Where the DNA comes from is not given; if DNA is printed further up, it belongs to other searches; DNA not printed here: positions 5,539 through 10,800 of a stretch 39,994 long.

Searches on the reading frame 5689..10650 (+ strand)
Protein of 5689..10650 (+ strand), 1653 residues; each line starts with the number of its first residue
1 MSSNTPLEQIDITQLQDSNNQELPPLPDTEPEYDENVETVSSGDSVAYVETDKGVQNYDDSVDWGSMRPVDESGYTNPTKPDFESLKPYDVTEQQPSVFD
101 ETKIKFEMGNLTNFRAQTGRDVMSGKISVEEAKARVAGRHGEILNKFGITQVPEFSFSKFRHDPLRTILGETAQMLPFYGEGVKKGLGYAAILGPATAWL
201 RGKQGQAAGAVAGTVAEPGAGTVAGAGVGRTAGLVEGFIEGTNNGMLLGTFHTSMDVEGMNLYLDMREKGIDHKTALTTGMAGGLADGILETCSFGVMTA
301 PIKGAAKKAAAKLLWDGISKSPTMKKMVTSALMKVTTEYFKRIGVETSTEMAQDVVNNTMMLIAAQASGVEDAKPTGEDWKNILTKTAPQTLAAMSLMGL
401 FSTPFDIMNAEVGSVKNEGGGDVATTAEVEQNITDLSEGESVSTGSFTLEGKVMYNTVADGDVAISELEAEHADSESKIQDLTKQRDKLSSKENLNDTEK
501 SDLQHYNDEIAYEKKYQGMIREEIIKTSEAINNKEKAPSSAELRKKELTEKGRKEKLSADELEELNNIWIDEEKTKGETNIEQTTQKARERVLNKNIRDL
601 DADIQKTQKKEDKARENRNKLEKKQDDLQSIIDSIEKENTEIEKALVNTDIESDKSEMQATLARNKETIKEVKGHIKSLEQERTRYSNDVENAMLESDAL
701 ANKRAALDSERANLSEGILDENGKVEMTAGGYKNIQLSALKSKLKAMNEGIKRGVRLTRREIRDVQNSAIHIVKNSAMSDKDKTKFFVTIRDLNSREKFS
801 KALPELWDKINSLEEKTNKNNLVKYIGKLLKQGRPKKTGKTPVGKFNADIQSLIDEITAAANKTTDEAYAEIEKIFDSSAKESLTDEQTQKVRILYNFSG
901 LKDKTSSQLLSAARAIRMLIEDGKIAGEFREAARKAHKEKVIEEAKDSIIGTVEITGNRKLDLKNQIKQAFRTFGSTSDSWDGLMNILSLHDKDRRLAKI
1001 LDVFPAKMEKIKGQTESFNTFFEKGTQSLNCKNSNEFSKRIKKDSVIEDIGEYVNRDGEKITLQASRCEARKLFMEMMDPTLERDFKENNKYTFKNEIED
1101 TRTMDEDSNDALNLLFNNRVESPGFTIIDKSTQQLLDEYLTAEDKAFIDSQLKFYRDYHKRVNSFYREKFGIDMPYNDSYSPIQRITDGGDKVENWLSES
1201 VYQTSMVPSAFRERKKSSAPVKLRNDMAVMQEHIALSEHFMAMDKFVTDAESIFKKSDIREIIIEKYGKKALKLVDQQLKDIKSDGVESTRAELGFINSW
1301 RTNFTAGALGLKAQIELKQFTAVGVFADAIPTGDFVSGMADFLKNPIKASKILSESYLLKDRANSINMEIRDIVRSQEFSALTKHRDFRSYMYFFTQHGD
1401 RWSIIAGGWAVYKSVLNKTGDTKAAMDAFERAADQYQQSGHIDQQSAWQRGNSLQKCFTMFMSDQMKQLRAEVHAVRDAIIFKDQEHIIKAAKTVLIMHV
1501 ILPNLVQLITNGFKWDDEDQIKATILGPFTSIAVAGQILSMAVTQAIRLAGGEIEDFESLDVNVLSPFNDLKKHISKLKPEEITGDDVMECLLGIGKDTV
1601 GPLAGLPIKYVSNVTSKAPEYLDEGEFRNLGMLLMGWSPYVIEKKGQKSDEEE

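Call 8: search_protein_families(library=phrogs, proteins=[window:5689-10650:+], max_evalue=0.001)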
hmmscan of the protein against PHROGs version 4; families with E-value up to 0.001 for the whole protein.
window:5689-10650:+ (1653 aa): 1 family
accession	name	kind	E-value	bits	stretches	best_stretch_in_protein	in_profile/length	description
phrog_9880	-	unknown function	9.7e-27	93.9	1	1197-1526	1758-2103/2231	-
